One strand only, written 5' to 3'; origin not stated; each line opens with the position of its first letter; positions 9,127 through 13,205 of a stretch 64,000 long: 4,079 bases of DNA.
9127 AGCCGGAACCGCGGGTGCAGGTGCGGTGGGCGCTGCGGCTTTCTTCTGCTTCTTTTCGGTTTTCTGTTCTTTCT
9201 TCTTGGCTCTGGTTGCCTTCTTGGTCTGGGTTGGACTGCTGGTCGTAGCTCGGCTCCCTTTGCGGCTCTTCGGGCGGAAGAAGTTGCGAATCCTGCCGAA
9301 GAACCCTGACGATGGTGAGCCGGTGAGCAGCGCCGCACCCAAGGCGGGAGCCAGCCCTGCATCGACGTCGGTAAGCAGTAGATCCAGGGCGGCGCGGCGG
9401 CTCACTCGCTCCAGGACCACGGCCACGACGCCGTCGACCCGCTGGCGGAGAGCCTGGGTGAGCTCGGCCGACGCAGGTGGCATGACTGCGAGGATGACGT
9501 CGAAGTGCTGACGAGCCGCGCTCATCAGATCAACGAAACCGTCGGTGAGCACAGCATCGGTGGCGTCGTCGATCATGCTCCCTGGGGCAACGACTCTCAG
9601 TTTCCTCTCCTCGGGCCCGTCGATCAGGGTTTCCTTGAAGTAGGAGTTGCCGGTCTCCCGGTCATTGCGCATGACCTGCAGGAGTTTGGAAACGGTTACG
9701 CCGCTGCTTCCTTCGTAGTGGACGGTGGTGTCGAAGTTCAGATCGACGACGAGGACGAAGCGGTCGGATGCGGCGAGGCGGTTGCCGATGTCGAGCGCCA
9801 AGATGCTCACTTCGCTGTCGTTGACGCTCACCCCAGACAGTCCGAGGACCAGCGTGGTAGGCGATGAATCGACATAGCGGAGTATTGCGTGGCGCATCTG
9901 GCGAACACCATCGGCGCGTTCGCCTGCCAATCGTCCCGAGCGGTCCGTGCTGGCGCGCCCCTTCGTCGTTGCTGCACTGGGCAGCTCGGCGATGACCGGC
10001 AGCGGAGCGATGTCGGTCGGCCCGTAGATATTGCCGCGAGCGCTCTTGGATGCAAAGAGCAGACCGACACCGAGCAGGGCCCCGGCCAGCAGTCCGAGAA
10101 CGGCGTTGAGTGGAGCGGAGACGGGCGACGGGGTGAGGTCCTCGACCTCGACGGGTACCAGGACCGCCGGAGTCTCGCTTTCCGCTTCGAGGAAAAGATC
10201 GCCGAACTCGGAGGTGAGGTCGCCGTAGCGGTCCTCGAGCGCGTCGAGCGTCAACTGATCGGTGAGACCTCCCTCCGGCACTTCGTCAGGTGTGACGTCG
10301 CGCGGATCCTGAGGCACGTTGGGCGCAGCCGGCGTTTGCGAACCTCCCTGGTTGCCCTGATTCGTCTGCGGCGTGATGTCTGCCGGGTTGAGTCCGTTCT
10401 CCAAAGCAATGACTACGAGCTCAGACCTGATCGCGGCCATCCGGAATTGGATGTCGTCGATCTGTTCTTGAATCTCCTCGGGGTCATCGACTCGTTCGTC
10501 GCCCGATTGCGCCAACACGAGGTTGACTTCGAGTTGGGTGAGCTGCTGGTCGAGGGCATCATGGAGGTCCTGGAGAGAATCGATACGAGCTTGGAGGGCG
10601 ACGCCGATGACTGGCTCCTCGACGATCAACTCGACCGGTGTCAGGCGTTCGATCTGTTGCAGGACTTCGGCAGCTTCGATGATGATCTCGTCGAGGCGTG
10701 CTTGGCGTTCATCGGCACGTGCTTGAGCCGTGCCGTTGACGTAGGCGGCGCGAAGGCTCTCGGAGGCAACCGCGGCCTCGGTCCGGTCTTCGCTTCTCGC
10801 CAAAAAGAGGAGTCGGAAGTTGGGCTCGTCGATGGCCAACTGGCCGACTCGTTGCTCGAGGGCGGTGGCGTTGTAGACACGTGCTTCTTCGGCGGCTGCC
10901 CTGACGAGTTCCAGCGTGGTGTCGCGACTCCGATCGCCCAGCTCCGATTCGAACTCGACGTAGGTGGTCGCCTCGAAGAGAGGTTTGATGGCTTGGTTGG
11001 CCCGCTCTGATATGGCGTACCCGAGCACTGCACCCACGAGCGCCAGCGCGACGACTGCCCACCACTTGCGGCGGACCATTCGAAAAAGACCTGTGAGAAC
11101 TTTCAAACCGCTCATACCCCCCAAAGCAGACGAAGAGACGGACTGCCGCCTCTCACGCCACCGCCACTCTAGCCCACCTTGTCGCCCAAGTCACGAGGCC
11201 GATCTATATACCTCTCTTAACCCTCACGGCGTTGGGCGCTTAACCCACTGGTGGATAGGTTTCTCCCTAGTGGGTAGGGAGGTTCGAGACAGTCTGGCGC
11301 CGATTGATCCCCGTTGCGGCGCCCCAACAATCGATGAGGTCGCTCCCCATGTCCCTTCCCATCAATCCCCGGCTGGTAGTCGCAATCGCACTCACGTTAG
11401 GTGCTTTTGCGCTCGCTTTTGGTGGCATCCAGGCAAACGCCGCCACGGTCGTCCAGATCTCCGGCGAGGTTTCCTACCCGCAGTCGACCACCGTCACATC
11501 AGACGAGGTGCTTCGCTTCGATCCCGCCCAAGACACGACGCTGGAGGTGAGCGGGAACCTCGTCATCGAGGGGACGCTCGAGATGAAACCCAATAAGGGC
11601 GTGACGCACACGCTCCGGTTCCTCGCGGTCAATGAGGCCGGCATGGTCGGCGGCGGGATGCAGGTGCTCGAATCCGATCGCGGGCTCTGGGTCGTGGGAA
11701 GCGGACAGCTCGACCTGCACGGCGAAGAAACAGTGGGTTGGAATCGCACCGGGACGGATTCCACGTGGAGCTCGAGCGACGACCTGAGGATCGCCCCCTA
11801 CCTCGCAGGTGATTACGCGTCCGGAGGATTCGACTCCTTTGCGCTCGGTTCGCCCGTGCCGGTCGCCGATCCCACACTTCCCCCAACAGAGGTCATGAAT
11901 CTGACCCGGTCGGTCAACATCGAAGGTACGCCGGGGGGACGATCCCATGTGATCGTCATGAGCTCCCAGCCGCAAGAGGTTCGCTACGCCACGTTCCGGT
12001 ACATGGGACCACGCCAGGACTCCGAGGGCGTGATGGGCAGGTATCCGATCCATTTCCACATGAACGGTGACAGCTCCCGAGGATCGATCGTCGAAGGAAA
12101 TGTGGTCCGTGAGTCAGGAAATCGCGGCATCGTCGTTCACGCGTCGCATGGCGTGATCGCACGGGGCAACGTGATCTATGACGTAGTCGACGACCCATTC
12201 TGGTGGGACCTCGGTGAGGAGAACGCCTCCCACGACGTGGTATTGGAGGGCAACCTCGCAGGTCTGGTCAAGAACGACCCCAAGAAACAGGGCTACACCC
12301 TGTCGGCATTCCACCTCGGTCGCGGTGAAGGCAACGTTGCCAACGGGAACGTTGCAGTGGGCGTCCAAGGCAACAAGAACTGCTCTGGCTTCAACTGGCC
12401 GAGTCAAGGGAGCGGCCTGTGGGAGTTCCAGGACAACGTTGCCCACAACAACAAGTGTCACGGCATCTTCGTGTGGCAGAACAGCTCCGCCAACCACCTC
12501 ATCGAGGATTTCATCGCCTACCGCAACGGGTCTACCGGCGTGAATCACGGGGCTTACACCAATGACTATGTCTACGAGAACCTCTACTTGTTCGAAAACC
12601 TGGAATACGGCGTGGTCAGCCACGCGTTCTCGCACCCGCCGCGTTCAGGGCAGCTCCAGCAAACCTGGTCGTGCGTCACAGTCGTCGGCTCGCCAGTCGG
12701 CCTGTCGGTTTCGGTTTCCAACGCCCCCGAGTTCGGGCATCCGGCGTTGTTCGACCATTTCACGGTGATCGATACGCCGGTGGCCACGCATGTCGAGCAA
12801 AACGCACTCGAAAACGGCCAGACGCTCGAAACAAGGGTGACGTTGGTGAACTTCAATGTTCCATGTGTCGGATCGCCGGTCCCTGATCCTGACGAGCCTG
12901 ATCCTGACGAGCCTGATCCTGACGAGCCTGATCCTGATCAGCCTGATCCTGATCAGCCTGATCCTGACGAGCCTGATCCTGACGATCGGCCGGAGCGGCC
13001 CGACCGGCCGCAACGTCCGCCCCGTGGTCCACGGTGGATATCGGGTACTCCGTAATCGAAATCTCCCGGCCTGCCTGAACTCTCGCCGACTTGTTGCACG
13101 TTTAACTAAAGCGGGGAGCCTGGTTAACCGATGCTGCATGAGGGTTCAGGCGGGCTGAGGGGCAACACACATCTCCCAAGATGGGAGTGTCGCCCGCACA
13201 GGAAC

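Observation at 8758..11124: BY-kinase/Wzz-like co-polymerase with a dead P-loop and a histone-like K/A/P tail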

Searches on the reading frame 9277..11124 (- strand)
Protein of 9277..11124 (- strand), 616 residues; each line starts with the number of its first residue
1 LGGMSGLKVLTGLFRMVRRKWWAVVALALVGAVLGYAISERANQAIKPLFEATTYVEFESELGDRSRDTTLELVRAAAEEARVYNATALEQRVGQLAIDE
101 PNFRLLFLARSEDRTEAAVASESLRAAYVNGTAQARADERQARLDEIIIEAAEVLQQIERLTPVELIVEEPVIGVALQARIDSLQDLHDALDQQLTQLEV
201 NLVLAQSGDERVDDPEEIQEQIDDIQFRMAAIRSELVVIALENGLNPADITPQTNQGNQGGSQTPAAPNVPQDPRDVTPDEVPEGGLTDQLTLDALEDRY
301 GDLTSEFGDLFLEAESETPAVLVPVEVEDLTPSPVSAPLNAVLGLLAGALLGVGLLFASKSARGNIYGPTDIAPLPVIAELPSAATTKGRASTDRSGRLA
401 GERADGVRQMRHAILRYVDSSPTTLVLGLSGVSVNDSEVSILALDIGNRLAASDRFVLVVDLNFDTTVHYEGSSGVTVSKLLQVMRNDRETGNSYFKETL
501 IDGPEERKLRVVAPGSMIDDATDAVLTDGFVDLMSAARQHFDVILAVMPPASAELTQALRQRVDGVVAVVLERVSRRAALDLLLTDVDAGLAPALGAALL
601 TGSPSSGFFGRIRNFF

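Call 14: search_protein_representatives(protein=window:9277-11124:-)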
Query: 616 residues. Proteins with E-value up to 0.001 (for the whole library): 201; up to 1e-10: 101; up to 1e-30: 19. The best 150 are listed.
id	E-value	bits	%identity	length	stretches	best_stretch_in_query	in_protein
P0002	0.0e+00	1149.9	90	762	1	16-616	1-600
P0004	1.2e-111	390.7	39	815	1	8-603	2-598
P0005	2.6e-92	326.8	37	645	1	13-611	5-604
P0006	1.1e-90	321.4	37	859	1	6-603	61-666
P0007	2.2e-87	310.5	37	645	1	13-603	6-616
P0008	1.8e-86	307.6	39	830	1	12-601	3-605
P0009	2.5e-81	290.5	34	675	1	13-609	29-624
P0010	2.0e-74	267.8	35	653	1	10-606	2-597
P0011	2.0e-67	244.6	35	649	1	10-607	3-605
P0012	6.8e-67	242.9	36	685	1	14-587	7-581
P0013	1.7e-63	231.7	32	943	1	13-604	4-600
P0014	1.2e-59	219.0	34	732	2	14-414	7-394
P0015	2.2e-59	218.1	32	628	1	12-603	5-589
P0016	3.6e-57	210.8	33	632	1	11-579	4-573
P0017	5.0e-57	210.3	34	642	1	9-605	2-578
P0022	1.7e-26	109.5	30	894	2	267-607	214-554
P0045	5.3e-19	84.8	28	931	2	324-600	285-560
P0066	3.1e-16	75.6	27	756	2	320-608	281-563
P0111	1.6e-09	53.5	28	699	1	324-616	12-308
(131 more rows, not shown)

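Call 43: find_encoding_contigs(protein=P0004, flank=10000, max_places=2)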
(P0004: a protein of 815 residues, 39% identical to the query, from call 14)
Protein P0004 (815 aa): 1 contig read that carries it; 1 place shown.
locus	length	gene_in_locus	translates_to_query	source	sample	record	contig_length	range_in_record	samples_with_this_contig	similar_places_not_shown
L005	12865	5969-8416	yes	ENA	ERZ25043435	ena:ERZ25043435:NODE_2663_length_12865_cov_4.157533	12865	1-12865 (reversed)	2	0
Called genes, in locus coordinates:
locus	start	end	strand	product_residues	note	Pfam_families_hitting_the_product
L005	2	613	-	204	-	?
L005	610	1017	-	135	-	PF00364:Biotin_lipoyl (faint)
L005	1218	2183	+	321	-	PF00685:Sulfotransfer_1, PF13469:Sulfotransfer_3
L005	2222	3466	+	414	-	-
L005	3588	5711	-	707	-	PF24606:CEMIP_beta-hel, PF00395:SLH (faint)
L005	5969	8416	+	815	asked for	-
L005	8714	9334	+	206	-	PF13469:Sulfotransfer_3, PF00685:Sulfotransfer_1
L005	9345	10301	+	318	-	PF00685:Sulfotransfer_1 (weak), PF13469:Sulfotransfer_3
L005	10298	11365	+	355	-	PF20706:GT4-conflict (faint), PF00534:Glycos_transf_1, PF13692:Glyco_trans_1_4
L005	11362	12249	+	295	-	PF00685:Sulfotransfer_1, PF13469:Sulfotransfer_3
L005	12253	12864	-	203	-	?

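Call 44: find_encoding_contigs(protein=P0111, flank=10000, max_places=2)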
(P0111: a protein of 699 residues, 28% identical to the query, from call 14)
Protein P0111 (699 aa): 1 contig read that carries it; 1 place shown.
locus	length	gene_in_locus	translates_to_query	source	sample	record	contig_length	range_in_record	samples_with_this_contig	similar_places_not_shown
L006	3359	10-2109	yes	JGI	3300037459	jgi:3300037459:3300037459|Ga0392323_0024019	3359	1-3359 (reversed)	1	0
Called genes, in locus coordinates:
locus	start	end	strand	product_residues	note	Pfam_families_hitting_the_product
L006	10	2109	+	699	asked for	PF02095:Extensin_1 (faint), PF07382:HC2 (weak)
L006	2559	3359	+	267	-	?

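Call 55: find_encoding_contigs(protein=P0022, flank=10000, max_places=2)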
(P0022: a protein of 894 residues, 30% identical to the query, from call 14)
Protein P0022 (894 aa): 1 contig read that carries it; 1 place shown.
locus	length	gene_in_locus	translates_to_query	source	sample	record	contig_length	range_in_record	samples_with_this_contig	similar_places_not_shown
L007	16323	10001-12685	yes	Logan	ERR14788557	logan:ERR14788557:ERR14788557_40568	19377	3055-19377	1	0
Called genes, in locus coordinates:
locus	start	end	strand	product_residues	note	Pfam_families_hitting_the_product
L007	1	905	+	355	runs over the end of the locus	PF14907:NTP_transf_5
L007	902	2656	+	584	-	PF13477:Glyco_trans_4_2, PF13439:Glyco_transf_4, PF13579:Glyco_trans_4_4, PF00534:Glycos_transf_1, PF13692:Glyco_trans_1_4, PF00583:Acetyltransf_1, PF13508:Acetyltransf_7, PF08445:FR47, +4 more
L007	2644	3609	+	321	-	PF00953:Glycos_transf_4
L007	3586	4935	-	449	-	-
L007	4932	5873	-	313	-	PF13527:Acetyltransf_9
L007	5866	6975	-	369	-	PF13439:Glyco_transf_4, PF13579:Glyco_trans_4_4, PF20706:GT4-conflict, PF00534:Glycos_transf_1, PF13692:Glyco_trans_1_4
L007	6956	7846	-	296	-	PF01073:3Beta_HSD, PF01370:Epimerase, PF02719:Polysacc_synt_2, PF04321:RmlD_sub_bind, PF13460:NAD_binding_10, PF16363:GDP_Man_Dehyd, PF07993:NAD_binding_4 (weak)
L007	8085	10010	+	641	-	PF13727:CoA_binding_3 (weak), PF01073:3Beta_HSD, PF01370:Epimerase, PF02719:Polysacc_synt_2, PF04321:RmlD_sub_bind, PF16363:GDP_Man_Dehyd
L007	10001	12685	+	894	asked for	-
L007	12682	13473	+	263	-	PF01522:Polysacc_deac_1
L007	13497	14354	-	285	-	PF00685:Sulfotransfer_1, PF13469:Sulfotransfer_3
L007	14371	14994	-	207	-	PF01061:ABC2_membrane, PF12698:ABC2_membrane_3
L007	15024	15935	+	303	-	-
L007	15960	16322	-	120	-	?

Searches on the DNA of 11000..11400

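Call 72: search_rna_families(source=window, start=11000, end=11400, threshold=evalue, max_evalue=1)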
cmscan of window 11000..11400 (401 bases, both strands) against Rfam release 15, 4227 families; matches with E-value up to 1: 1.
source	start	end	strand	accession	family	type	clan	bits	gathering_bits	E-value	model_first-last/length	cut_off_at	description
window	11234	11284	+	RF00680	mir-224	Gene; miRNA;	-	18.6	70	0.5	1-81/81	no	mir-224 microRNA precursor family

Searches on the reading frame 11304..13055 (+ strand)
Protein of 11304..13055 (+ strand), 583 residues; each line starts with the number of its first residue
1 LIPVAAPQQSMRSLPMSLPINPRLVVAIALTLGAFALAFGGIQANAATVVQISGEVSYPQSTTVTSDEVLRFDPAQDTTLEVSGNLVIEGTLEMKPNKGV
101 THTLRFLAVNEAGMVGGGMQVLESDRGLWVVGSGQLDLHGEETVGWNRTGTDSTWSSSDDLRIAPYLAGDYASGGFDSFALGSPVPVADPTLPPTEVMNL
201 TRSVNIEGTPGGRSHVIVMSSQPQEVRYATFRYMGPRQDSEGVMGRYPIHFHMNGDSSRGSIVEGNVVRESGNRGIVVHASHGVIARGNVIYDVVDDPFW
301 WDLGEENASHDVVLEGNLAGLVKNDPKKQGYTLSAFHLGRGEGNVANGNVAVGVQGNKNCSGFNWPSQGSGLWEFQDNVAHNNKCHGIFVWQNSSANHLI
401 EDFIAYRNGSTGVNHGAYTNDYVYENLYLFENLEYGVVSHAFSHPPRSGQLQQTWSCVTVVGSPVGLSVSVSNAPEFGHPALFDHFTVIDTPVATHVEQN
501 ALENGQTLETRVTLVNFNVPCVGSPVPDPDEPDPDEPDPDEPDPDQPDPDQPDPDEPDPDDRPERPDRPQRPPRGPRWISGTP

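Call 6: search_protein_families(library=pfam, proteins=[window:11304-13055:+], max_evalue=0.001)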
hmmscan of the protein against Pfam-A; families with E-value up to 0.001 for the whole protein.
window:11304-13055:+ (583 aa): 2 families
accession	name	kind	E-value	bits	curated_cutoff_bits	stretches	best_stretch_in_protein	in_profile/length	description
PF24606.1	CEMIP_beta-hel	-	6.9e-17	62.3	27.3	1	214-401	4-183/212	CEMIP beta-helix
PF13229.12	Beta_helix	-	0.00098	19.2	25.9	0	255-359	53-147/158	Right handed beta helix region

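Call 60: search_protein_families(library=ncbifam, proteins=[window:11304-13055:+], max_evalue=0.01)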
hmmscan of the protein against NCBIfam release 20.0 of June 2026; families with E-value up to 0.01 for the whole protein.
window:11304-13055:+ (583 aa): 1 family
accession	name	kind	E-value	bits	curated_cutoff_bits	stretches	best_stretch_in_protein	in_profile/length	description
TIGR03804.1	para_beta_helix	repeat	1.2e-06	28.1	19.45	1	257-292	6-40/44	parallel beta-helix repeat protein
